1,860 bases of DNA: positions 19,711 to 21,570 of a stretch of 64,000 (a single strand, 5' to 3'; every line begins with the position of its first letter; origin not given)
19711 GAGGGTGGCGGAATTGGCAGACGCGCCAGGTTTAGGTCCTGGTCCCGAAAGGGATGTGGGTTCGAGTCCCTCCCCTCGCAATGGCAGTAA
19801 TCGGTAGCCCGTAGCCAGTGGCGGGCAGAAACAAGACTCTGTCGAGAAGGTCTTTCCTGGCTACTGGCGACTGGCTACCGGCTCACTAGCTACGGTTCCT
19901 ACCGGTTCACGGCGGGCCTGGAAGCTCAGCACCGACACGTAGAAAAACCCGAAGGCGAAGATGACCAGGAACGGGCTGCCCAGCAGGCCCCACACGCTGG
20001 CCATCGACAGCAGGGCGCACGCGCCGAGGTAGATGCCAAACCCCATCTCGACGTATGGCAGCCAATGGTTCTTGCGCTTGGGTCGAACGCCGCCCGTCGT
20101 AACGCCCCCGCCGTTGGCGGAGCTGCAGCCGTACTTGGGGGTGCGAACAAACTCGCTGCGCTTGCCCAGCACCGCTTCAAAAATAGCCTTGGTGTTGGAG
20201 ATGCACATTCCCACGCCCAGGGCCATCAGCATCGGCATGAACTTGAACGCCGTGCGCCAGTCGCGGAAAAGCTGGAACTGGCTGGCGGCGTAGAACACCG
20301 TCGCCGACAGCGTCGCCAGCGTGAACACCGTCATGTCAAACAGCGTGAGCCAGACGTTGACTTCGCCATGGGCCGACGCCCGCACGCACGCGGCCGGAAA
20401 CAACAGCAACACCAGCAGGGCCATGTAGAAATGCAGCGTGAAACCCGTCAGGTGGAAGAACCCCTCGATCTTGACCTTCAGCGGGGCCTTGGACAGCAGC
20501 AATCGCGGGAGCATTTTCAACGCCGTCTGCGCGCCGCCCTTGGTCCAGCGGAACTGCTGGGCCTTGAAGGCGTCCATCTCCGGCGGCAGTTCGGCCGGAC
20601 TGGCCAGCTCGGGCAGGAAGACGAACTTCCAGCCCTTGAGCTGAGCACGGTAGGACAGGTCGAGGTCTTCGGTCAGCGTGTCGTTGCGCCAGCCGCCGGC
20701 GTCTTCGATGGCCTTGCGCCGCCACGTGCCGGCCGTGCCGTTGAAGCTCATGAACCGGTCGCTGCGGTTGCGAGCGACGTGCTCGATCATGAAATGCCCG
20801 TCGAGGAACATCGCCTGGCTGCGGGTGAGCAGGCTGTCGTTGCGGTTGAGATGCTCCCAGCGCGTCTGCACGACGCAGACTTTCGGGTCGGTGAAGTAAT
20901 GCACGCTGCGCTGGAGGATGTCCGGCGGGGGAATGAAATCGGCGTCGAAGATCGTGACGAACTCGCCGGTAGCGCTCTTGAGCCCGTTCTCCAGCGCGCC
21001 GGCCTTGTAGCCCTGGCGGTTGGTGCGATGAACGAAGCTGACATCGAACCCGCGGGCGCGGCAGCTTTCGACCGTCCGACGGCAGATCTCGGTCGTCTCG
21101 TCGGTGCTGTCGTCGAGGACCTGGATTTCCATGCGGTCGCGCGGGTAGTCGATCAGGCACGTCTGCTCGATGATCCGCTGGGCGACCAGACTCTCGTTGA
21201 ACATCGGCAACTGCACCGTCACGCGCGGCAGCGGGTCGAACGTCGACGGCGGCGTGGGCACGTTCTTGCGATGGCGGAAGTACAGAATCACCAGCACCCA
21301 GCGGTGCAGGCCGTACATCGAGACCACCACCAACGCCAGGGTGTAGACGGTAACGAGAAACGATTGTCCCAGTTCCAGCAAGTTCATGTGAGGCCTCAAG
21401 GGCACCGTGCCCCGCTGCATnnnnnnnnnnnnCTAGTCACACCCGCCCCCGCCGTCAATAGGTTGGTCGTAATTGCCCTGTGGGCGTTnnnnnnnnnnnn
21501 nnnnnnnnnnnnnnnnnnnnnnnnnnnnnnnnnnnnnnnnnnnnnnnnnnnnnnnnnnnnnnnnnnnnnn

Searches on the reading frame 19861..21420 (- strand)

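Call 76: search_protein_families(library=pfam, proteins=[window:19861-21420:-], max_evalue=0.001)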
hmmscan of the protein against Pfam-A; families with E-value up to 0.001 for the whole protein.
window:19861-21420:- (519 aa): 5 families
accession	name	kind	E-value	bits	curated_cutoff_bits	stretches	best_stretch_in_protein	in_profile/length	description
PF13641.12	Glyco_tranf_2_3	-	1.1e-30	107.8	27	1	65-295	1-230/230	Glycosyltransferase like family 2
PF13632.12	Glyco_trans_2_3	-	4.1e-24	85.9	27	1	155-340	2-193/198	Glycosyl transferase family group 2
PF00535.33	Glycos_transf_2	-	1e-18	68.3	23.3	1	69-203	2-131/168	Glycosyl transferase family 2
PF13506.12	Glyco_transf_21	-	3e-12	46.8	21.7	1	134-294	13-174/174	Glycosyl transferase family 21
PF10111.15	Glyco_tranf_2_2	-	0.0005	20.1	27.3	1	79-261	15-201/276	Glycosyltransferase like family 2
